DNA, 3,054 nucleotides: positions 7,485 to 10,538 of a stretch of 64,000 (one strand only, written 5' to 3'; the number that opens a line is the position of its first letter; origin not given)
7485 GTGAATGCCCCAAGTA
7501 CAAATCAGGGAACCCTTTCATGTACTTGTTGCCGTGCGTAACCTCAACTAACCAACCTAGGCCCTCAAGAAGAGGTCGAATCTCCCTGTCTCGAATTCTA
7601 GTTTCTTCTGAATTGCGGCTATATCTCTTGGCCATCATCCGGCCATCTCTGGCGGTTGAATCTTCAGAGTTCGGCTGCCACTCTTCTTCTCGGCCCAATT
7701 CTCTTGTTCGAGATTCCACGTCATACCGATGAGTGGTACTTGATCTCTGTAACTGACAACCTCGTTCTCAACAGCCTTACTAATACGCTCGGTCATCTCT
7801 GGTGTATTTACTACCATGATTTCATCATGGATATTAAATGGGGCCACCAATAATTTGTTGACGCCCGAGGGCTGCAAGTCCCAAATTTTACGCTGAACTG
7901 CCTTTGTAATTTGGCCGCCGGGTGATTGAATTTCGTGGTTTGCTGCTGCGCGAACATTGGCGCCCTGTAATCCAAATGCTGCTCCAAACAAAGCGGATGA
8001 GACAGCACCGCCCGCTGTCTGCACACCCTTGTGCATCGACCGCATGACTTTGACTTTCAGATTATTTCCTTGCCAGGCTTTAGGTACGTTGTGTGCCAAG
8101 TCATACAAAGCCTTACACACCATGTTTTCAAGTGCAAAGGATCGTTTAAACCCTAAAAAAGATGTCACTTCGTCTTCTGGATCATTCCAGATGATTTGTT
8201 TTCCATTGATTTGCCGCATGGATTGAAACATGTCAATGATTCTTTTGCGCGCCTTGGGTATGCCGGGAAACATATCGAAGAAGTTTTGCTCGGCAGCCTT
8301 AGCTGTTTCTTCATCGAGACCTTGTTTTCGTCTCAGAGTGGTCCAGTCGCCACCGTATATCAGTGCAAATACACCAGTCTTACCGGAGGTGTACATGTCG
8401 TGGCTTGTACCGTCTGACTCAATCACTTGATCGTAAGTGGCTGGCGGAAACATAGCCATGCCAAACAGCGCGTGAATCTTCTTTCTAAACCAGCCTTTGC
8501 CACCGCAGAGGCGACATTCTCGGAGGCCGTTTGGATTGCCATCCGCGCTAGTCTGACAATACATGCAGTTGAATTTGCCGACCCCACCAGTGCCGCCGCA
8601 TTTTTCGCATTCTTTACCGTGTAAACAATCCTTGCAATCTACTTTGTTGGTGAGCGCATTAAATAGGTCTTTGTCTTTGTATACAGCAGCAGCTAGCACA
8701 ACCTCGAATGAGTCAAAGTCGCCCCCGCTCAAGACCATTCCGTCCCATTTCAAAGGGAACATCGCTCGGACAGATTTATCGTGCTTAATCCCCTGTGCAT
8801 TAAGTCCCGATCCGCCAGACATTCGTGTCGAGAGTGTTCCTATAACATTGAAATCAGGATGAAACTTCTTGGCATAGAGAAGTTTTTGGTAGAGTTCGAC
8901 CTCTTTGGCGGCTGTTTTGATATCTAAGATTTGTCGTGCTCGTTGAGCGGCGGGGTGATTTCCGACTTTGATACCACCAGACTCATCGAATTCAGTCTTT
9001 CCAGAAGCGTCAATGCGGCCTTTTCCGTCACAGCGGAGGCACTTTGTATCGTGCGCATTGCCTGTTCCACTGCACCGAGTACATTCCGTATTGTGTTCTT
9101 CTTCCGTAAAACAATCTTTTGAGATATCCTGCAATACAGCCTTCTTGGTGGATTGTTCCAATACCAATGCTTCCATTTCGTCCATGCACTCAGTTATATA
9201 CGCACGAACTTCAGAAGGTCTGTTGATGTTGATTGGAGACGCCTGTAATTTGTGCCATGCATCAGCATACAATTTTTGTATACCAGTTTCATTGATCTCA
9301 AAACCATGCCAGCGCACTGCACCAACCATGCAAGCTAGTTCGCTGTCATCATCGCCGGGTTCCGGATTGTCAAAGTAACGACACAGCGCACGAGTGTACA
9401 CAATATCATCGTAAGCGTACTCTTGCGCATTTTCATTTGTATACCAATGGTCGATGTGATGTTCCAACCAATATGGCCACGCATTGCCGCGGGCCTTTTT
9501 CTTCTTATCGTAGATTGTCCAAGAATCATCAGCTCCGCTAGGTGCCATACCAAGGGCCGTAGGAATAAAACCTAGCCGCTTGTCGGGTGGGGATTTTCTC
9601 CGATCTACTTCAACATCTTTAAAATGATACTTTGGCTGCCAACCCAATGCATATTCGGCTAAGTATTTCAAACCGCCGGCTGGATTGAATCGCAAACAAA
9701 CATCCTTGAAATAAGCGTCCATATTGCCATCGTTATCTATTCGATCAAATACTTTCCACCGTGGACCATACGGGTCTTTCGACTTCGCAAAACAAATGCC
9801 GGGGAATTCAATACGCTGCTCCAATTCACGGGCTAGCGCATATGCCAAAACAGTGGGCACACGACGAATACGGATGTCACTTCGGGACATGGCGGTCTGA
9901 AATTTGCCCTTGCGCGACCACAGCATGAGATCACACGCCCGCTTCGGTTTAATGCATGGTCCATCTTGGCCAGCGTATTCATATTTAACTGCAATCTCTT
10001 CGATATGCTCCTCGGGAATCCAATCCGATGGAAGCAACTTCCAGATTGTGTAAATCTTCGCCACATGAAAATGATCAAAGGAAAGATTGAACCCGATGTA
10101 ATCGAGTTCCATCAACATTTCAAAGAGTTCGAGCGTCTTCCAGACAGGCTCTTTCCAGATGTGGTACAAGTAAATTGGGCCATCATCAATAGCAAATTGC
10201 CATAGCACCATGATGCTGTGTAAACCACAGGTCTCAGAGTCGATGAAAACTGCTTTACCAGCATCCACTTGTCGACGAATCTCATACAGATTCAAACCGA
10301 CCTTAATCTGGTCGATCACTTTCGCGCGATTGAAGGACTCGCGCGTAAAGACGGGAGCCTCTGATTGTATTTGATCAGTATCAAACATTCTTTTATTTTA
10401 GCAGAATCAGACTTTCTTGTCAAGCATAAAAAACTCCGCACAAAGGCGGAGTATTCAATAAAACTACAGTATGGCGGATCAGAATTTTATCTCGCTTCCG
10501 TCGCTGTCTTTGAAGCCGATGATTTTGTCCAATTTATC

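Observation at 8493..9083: DnaJ-type CxxCxGxG zinc-finger repeats inserted into the family A DNA polymerase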

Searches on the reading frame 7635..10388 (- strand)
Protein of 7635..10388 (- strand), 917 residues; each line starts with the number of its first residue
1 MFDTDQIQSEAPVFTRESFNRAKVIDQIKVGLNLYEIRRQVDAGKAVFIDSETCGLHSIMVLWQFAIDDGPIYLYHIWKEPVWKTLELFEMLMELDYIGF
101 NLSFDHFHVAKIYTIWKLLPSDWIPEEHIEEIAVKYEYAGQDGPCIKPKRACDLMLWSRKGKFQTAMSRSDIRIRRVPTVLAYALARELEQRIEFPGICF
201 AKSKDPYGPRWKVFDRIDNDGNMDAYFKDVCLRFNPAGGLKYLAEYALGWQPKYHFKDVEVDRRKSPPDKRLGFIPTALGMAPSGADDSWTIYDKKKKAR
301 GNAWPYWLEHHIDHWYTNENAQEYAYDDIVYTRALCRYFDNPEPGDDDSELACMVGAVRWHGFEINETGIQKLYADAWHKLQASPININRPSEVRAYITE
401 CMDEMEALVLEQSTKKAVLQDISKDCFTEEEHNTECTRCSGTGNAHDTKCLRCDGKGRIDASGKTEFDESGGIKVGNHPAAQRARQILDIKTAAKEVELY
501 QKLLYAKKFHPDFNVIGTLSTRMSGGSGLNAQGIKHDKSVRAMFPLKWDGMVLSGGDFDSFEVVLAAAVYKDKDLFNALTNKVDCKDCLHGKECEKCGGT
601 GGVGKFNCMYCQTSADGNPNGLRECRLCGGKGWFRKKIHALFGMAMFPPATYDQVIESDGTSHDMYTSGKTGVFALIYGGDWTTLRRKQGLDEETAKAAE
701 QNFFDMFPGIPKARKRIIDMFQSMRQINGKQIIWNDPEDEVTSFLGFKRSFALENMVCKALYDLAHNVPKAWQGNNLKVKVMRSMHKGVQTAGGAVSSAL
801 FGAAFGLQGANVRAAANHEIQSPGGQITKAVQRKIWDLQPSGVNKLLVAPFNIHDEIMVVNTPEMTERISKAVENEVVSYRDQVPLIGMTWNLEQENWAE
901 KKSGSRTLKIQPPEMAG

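Call 4: search_protein_families(library=pfam, proteins=[window:7635-10388:-], max_evalue=1)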
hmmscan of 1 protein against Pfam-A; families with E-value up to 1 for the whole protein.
window:7635-10388:- (917 aa): 4 families
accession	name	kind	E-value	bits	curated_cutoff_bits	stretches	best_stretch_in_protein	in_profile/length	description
PF00476.26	DNA_pol_A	-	1.7e-14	54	34.3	3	659-722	200-263/381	DNA polymerase family A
PF00684.25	DnaJ_CXXCXGXG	-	0.012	16.3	32.7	1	431-457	39-65/65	DnaJ central domain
PF25112.1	zf-AtTam37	-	0.016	16.4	27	1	558-613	44-95/111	AtTam37 zinc finger region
PF06120.16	Phage_HK97_TLTM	-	0.23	11.1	24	0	854-884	262-292/295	Tail length tape measure protein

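Call 5: search_protein_families(library=phrogs, proteins=[window:7635-10388:-], max_evalue=0.001)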
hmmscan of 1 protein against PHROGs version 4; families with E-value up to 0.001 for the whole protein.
window:7635-10388:- (917 aa): 2 families
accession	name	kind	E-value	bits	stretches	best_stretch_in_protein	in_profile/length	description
phrog_17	-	DNA, RNA and nucleotide metabolism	1.8e-23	83.5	1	296-901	792-1233/1445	DNA polymerase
phrog_2573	-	DNA, RNA and nucleotide metabolism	4.2e-12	46.9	1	660-874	80-242/336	DNA polymerase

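Call 6: search_dna_similar(query=window:7635-10388:-, collection=phages, mode=protein, max_rows=40)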
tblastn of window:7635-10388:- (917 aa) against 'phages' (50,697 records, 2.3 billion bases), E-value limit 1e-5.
No match.

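Call 7: search_solved_structures(query=window:7635-10388:-, max_evalue=0.01, show_alignments=2)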
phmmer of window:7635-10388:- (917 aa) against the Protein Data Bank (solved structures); distinct sequences matched with E-value up to 0.01: 1.
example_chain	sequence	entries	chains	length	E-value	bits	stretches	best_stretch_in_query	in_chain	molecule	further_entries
7r0k_A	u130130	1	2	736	0.0089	17.1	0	668-711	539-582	DNA polymerase I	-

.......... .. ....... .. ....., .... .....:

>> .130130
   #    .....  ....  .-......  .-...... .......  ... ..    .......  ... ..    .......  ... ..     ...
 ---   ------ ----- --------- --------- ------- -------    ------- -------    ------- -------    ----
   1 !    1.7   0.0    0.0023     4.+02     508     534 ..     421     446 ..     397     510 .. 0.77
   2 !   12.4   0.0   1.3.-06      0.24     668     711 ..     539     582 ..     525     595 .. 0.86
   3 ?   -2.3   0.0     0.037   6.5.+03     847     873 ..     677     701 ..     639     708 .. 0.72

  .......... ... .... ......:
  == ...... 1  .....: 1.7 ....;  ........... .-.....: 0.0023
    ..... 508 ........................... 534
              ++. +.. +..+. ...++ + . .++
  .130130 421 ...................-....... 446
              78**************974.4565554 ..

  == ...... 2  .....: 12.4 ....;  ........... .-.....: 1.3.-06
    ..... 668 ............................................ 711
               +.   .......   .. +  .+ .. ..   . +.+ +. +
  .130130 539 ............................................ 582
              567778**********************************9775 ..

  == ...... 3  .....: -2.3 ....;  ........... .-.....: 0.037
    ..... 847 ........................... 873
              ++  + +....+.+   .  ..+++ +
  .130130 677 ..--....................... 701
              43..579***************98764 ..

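Call 8: find_homologous_proteins(query=window:7635-10388:-, max_evalue=0.001)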
Query window:7635-10388:- (917 aa): 1135 proteins with E <= 0.001 among 7291 candidates; the best 120 are listed.
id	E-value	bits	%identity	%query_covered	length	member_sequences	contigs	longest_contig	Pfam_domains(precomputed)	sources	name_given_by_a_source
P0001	0.0e+0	2192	100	100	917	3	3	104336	PF00476.27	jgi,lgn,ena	-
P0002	0.0e+0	1722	78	100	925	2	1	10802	PF00476.27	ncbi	-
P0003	0.0e+0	1721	79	99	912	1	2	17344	PF00476.27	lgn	-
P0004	0.0e+0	1713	78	99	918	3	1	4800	PF00476.27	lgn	-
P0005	0.0e+0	1708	79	98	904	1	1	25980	PF00476.27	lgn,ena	-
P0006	0.0e+0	1697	77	98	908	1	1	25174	PF00476.27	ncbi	-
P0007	0.0e+0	1672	74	100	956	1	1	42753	PF00476.27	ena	-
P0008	0.0e+0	1662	76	99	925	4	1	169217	PF00476.27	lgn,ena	-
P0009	0.0e+0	1651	76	98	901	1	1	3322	PF00476.27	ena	-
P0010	0.0e+0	1646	76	98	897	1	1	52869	PF00476.27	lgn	-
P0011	0.0e+0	1638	75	97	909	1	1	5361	PF00476.27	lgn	-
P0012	0.0e+0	1634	75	98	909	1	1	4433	PF00476.27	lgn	-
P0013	0.0e+0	1618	74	98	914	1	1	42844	PF00476.27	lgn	-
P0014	0.0e+0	1569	71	98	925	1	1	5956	PF00476.27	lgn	-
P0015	0.0e+0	1533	71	98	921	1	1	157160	PF00476.27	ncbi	-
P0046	0.0e+0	1015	55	96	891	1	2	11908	PF00476.27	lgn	-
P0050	2.9e-298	1010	54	95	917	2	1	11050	PF00684.26,PF00476.27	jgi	jgi:hypothetical protein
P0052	7.0e-298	1009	53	95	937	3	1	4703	PF00476.27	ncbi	-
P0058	2.1e-295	1001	54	95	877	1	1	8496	PF27659.1,PF00476.27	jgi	jgi:hypothetical protein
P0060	5.5e-295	999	54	95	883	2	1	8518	PF00684.26,PF00476.27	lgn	-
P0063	3.1e-294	997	53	95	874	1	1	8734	PF27659.1,PF00476.27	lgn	-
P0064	3.3e-294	997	55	94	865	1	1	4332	PF00476.27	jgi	jgi:hypothetical protein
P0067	6.9e-294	996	53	95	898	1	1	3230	PF00684.26,PF00476.27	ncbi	-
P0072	2.1e-292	991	53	95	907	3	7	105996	PF00684.26,PF00476.27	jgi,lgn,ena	-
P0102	2.5e-285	967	53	95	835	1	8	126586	PF00476.27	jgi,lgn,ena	-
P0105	6.3e-285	966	53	95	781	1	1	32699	PF00476.27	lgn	-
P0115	6.3e-282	956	52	95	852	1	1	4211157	PF00684.26,PF00476.27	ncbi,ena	-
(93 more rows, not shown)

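Call 15: search_solved_structures(query=A1, max_evalue=0.001, show_alignments=3)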
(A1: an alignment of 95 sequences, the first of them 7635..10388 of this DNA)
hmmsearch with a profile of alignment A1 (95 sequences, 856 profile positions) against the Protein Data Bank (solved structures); distinct sequences matched with E-value up to 0.001: 54.
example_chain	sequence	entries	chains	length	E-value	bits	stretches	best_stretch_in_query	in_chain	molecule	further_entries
7r0k_A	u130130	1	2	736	5.6e-13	51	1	601-659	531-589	DNA polymerase I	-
8oo6_A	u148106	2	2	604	1.2e-08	36.7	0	748-826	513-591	DNA polymerase I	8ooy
1d9d_A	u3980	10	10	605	1.2e-08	36.7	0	748-826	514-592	DNA POLYMERASE I | PROTEIN (DNA POLYMERASE I KLENOW FRAGMENT (E.C.2.7.7.7)) | PROTEIN (DNA POLYMERASE I-KLENOW FRAGMENT (E.C.2.7.7.7))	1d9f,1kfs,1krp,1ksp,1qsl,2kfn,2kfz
1dpi_A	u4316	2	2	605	1.2e-08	36.7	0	748-826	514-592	DNA POLYMERASE I KLENOW FRAGMENT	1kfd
1d8y_A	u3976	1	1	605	1.2e-08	36.7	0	748-826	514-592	DNA POLYMERASE I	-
1kln_A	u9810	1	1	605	1.2e-08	36.7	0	748-826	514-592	PROTEIN (DNA POLYMERASE I KLENOW FRAGMENT (E.C.2.7.7.7))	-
6p5c_A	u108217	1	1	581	1.7e-07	32.9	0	598-660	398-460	DNA polymerase I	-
8sco_A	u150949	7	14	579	1.9e-07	32.7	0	598-660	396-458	DNA polymerase I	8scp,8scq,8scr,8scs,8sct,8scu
9yd2_A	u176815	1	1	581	1.9e-07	32.7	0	598-660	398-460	DNA polymerase I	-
4dqi_A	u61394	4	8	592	2.1e-07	32.6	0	598-660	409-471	DNA polymerase I | DNA polymerase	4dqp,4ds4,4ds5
4dsj_A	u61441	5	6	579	2.2e-07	32.5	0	598-660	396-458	DNA polymerase | DNA polymerase I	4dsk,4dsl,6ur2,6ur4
1u45_A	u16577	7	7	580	2.2e-07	32.5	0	598-660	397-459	DNA polymerase I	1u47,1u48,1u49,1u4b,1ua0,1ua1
1l3s_A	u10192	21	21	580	2.2e-07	32.5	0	598-660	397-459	DNA Polymerase I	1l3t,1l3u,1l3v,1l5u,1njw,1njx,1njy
4o0i_A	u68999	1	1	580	2.2e-07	32.5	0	598-660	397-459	DNA polymerase I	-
2hhq_A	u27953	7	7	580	2.2e-07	32.5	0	598-660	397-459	DNA polymerase I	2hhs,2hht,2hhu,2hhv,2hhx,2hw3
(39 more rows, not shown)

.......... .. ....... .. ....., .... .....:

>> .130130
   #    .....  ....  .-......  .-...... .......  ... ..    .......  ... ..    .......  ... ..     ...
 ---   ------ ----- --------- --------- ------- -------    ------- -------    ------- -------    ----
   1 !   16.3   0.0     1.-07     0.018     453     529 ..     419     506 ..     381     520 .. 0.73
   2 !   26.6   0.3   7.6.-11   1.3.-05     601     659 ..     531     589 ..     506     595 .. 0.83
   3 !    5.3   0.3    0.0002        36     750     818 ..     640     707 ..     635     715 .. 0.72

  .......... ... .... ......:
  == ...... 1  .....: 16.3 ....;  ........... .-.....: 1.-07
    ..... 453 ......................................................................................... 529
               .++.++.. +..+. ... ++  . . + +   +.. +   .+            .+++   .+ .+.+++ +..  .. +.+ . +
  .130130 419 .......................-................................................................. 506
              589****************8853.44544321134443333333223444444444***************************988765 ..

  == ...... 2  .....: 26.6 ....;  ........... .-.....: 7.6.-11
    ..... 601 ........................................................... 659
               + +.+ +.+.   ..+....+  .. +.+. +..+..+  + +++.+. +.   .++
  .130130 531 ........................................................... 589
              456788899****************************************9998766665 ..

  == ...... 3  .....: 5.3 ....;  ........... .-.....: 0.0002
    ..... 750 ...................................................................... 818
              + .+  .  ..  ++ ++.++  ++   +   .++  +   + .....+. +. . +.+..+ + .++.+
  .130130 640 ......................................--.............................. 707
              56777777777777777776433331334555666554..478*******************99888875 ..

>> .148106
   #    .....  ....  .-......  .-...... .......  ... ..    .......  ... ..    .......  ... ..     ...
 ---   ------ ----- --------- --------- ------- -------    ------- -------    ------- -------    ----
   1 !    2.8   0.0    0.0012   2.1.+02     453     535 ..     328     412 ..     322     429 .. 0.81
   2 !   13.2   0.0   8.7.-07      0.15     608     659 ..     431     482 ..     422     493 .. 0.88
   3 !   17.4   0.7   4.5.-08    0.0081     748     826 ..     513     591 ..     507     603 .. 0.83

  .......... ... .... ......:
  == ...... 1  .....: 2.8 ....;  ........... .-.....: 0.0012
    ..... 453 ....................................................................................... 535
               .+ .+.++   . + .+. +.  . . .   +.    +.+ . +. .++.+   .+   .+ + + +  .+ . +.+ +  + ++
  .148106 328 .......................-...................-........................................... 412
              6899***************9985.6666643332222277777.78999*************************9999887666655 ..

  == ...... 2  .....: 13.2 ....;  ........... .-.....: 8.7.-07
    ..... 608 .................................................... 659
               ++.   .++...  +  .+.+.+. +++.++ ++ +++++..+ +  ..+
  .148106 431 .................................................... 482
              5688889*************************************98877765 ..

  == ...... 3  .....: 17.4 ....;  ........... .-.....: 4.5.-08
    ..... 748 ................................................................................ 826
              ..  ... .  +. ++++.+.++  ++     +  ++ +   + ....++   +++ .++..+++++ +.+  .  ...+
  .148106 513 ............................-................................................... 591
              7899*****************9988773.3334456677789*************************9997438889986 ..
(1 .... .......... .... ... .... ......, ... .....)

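Call 21: search_protein_families(library=pfam, proteins=[P0058, P0063, P0050, P0072, P0115], max_evalue=1)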
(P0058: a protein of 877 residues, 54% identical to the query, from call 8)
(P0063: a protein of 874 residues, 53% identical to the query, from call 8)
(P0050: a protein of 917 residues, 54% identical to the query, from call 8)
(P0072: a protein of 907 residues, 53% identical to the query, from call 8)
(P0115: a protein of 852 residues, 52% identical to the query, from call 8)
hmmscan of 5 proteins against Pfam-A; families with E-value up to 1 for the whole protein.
P0058 (877 aa): 5 families
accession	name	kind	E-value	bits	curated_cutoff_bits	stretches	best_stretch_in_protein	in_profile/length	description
PF00476.26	DNA_pol_A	-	6.9e-10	38.9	34.3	2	723-845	244-370/381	DNA polymerase family A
PF00684.25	DnaJ_CXXCXGXG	-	2.9e-05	24.7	32.7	2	392-416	40-65/65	DnaJ central domain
PF24984.1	HEAT_EF3_GNC1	-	0.079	13.8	27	1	311-379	13-79/91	Elongation factor 3/GNC1 HEAT repeat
PF05495.17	zf-CHY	-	0.36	11.7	31.3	0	558-590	32-63/68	CHY zinc finger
PF12898.13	Stc1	-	0.92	10.6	24.8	0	392-420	37-65/84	Stc1 domain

P0063 (874 aa): 4 families
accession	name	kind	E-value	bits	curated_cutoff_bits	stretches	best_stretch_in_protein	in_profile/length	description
PF00476.26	DNA_pol_A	-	7.2e-10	38.8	34.3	2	721-842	244-369/381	DNA polymerase family A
PF00684.25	DnaJ_CXXCXGXG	-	1.2e-05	25.9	32.7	2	391-413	1-26/65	DnaJ central domain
PF17041.10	SasG_E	-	0.021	15.3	25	1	164-191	10-37/48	E domain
PF11367.14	Tail_completion_gp17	-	0.15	12.6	24.5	0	520-560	72-113/124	Tail completion protein gp17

P0050 (917 aa): 2 families
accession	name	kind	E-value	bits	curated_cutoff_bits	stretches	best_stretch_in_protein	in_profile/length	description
PF00684.25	DnaJ_CXXCXGXG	-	4.8e-07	30.4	32.7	2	584-631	1-55/65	DnaJ central domain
PF00476.26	DNA_pol_A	-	3.3e-06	26.8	34.3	2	656-711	202-257/381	DNA polymerase family A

P0072 (907 aa): 2 families
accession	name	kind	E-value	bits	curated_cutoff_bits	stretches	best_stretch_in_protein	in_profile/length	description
PF00476.26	DNA_pol_A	-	8.9e-11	41.8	34.3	1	653-862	208-360/381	DNA polymerase family A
PF00684.25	DnaJ_CXXCXGXG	-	3.7e-08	34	32.7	2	567-621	1-55/65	DnaJ central domain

P0115 (852 aa): 5 families
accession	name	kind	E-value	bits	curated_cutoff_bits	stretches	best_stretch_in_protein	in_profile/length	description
PF00476.26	DNA_pol_A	-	1.8e-14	53.9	34.3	2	455-659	93-262/381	DNA polymerase family A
PF00684.25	DnaJ_CXXCXGXG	-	3.6e-06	27.6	32.7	2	537-564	38-65/65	DnaJ central domain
PF01612.26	DNA_pol_A_exo1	-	0.077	13.2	23.6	0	2-63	21-88/173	3'-5' exonuclease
PF25112.1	zf-AtTam37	-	0.12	13.5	27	1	523-572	50-94/111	AtTam37 zinc finger region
PF25310.1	VG15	-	0.18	12.4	26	0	793-840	32-79/212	VG15 protein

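Call 26: find_encoding_contigs(protein=P0001, flank=3000, max_places=3)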
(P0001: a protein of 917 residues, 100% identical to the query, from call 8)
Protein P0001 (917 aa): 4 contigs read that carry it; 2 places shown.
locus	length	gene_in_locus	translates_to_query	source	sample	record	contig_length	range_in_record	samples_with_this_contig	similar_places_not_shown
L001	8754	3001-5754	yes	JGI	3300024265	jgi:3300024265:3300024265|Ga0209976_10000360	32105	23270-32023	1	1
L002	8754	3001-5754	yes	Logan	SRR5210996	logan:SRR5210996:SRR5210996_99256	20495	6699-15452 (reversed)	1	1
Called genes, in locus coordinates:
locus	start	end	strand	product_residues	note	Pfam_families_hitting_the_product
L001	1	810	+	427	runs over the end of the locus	-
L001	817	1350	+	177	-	-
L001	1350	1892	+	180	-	-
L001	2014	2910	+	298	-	PF02195:ParB_N (weak), PF17762:HTH_ParB (faint)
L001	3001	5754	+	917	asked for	PF00476:DNA_pol_A (faint)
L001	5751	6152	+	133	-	-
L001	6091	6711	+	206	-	PF00383:dCMP_cyt_deam_1, PF14437:MafB19-deam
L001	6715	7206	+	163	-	-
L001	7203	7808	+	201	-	-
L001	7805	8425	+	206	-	-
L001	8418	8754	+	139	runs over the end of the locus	?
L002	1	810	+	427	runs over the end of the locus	-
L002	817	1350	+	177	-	-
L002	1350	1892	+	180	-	-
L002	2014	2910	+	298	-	PF02195:ParB_N (weak), PF17762:HTH_ParB (faint)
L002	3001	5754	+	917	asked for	PF00476:DNA_pol_A (faint)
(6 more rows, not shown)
